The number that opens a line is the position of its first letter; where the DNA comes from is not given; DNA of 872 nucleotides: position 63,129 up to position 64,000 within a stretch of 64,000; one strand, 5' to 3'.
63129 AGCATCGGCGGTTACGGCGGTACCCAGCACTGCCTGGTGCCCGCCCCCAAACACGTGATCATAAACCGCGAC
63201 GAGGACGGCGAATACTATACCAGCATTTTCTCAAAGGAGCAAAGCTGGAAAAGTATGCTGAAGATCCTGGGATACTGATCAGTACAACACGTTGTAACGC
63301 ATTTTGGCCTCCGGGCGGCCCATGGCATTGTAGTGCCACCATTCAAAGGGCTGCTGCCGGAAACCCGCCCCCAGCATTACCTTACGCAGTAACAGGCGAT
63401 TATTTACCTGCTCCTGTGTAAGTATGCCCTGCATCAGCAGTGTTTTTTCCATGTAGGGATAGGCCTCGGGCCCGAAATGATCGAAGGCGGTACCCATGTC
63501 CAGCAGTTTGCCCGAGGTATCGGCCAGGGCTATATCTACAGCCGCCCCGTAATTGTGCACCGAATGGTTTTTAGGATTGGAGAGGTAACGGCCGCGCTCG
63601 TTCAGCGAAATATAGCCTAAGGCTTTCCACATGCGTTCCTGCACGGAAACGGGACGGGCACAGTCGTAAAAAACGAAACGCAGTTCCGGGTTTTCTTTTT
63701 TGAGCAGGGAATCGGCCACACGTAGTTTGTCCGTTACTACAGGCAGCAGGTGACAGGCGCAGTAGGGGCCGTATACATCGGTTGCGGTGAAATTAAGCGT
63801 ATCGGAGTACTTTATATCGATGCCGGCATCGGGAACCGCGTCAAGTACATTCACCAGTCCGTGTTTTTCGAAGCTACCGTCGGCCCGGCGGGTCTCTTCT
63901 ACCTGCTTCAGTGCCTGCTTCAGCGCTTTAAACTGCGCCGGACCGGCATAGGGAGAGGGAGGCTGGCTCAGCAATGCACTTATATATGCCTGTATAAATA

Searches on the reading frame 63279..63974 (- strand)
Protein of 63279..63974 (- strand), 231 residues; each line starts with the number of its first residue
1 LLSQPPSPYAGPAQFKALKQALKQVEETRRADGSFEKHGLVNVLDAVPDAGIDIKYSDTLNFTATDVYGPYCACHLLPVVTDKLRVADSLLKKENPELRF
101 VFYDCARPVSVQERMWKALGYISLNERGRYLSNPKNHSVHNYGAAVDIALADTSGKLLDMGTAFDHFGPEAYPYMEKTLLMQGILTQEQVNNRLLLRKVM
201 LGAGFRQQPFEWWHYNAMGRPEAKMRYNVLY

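Call 6: search_protein_families(library=pfam, proteins=[window:63279-63974:-])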
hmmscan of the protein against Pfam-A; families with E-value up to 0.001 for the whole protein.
window:63279-63974:- (231 aa): 1 family
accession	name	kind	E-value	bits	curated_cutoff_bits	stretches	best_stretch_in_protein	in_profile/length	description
PF01427.22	Peptidase_M15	-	2.6e-26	93.1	27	1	38-221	3-188/199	D-ala-D-ala dipeptidase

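Call 7: search_protein_families(library=ncbifam, proteins=[window:63279-63974:-])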
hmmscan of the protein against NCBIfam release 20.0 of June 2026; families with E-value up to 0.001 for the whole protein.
window:63279-63974:- (231 aa): 2 families
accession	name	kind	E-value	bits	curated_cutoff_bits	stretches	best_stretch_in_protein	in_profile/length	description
NF007557.0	PRK10178.1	equivalog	1.7e-30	106.1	176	1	36-217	3-168/188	D-alanyl-D-alanine dipeptidase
NF033115.1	dipept_VanX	equivalog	4.5e-12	46.2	320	1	136-224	110-192/199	D-Ala-D-Ala dipeptidase VanX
